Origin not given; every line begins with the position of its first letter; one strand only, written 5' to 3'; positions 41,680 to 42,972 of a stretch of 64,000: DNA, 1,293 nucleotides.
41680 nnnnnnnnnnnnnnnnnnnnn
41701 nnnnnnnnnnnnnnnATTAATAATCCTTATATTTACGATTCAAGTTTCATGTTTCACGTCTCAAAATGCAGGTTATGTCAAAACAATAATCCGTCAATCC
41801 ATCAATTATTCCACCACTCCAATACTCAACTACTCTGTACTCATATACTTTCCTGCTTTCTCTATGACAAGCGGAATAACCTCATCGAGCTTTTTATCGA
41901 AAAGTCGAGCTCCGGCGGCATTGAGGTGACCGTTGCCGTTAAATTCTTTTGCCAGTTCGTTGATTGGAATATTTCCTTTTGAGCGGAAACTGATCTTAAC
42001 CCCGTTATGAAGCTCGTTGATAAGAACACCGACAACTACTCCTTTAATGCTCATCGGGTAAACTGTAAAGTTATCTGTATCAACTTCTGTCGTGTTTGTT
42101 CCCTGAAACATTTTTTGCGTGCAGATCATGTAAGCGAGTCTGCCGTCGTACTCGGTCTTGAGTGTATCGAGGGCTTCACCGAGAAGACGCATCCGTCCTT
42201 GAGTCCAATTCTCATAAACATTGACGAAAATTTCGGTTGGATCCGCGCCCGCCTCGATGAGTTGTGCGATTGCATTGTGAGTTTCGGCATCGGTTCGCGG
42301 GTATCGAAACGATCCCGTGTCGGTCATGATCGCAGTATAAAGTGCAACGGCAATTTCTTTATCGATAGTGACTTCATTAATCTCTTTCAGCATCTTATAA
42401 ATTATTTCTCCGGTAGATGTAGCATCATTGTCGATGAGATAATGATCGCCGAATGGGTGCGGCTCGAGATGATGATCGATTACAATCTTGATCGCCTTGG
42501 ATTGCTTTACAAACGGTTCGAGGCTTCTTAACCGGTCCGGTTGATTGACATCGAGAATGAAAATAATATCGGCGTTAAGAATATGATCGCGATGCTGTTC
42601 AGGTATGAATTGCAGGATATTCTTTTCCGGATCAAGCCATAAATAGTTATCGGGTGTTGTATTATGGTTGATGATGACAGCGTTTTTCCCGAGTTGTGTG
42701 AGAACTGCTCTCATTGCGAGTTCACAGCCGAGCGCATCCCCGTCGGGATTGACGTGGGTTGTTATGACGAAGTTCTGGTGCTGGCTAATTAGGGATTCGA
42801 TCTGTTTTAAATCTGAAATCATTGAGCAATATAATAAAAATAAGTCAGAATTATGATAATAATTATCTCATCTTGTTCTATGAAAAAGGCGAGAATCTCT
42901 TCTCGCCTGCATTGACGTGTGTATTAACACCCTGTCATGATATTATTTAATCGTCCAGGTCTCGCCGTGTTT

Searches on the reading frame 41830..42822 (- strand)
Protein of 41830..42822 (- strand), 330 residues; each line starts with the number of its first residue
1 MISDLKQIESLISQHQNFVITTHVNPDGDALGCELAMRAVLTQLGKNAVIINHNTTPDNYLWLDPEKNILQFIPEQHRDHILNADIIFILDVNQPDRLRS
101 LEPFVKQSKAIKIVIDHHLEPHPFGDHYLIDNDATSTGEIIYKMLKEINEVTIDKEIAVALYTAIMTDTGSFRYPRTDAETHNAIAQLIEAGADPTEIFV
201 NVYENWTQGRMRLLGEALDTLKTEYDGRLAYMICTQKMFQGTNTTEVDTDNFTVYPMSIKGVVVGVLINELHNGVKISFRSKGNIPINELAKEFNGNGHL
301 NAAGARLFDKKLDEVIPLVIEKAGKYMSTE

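Call 5: search_protein_families(library=pfam, proteins=[window:41830-42822:-], max_evalue=0.1)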
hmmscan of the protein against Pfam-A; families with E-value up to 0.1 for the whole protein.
window:41830-42822:- (330 aa): 2 families
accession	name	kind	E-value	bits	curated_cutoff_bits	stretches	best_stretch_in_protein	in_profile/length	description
PF01368.27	DHH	-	1.8e-18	67.5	28.1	1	18-165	2-125/125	DHH family, N-terminal domain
PF02272.25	DHHA1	-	6.1e-10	39.9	25.9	1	242-321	11-98/102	DHHA1 domain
